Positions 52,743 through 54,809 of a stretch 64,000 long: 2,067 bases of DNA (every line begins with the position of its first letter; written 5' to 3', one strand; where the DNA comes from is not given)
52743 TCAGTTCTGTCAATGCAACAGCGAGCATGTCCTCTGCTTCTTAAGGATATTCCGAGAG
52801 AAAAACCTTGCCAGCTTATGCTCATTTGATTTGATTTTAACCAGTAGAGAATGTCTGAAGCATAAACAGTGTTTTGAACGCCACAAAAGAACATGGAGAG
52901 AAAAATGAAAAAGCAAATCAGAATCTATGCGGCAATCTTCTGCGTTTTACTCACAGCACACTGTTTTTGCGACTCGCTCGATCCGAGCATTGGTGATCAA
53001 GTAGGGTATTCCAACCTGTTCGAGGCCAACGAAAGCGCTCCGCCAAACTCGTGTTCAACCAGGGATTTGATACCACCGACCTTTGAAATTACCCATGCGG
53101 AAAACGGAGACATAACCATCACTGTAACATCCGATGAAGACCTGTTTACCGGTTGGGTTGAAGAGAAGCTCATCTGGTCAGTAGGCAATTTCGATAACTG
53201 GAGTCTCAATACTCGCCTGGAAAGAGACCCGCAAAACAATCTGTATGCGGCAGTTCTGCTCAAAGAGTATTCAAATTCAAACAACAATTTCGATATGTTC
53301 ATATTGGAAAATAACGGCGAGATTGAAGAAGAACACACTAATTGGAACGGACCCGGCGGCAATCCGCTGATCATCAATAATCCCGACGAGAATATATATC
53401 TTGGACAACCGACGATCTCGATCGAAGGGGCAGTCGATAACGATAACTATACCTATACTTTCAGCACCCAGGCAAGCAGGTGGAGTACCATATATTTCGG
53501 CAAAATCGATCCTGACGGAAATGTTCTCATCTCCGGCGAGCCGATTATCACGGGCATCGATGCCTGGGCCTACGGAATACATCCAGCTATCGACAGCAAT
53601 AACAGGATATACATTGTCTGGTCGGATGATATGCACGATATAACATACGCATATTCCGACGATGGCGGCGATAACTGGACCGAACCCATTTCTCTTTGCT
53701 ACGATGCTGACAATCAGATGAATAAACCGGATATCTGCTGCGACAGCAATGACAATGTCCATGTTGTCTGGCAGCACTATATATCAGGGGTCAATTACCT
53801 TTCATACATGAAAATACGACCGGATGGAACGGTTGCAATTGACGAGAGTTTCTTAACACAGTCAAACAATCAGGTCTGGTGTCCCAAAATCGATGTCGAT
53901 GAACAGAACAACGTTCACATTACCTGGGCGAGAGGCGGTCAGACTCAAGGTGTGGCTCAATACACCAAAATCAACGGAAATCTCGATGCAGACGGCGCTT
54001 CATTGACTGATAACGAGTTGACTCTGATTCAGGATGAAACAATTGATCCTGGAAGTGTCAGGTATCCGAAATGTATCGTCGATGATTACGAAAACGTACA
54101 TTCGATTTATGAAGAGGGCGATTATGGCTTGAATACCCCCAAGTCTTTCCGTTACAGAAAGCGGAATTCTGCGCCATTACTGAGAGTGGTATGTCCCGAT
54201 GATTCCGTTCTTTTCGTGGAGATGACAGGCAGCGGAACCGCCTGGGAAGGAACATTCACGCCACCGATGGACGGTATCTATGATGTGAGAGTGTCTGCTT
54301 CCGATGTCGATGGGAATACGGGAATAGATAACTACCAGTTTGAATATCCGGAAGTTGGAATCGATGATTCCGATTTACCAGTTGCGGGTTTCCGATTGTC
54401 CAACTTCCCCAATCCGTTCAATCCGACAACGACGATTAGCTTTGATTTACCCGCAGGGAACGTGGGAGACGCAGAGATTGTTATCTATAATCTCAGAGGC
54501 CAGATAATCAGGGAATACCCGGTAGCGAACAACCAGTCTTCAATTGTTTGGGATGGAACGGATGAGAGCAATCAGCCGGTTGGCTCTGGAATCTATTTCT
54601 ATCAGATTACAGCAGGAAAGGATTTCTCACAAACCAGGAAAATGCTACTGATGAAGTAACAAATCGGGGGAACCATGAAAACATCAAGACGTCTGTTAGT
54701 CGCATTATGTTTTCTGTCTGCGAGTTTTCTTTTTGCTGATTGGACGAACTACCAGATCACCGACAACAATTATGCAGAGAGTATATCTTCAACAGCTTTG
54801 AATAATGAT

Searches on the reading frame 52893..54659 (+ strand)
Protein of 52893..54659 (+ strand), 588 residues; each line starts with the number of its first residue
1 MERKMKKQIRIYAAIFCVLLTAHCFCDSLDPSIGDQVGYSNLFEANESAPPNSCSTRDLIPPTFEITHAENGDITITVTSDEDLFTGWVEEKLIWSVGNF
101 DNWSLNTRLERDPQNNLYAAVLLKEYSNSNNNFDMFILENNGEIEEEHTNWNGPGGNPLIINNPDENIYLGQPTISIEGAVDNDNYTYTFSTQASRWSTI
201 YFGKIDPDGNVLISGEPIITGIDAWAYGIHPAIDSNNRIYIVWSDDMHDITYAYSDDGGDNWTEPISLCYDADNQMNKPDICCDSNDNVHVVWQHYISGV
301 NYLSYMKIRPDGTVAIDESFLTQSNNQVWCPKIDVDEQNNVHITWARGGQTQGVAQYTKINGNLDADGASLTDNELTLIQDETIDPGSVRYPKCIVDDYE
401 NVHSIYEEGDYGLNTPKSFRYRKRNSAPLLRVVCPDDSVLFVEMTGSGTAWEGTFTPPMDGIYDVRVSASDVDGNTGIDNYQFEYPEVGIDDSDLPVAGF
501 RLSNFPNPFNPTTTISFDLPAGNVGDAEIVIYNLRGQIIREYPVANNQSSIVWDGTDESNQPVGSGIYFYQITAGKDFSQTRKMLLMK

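Call 121: search_solved_structures(query=window:52893-54659:+, max_evalue=0.001)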
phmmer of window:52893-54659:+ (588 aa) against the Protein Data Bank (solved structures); distinct sequences matched with E-value up to 0.001: 0.
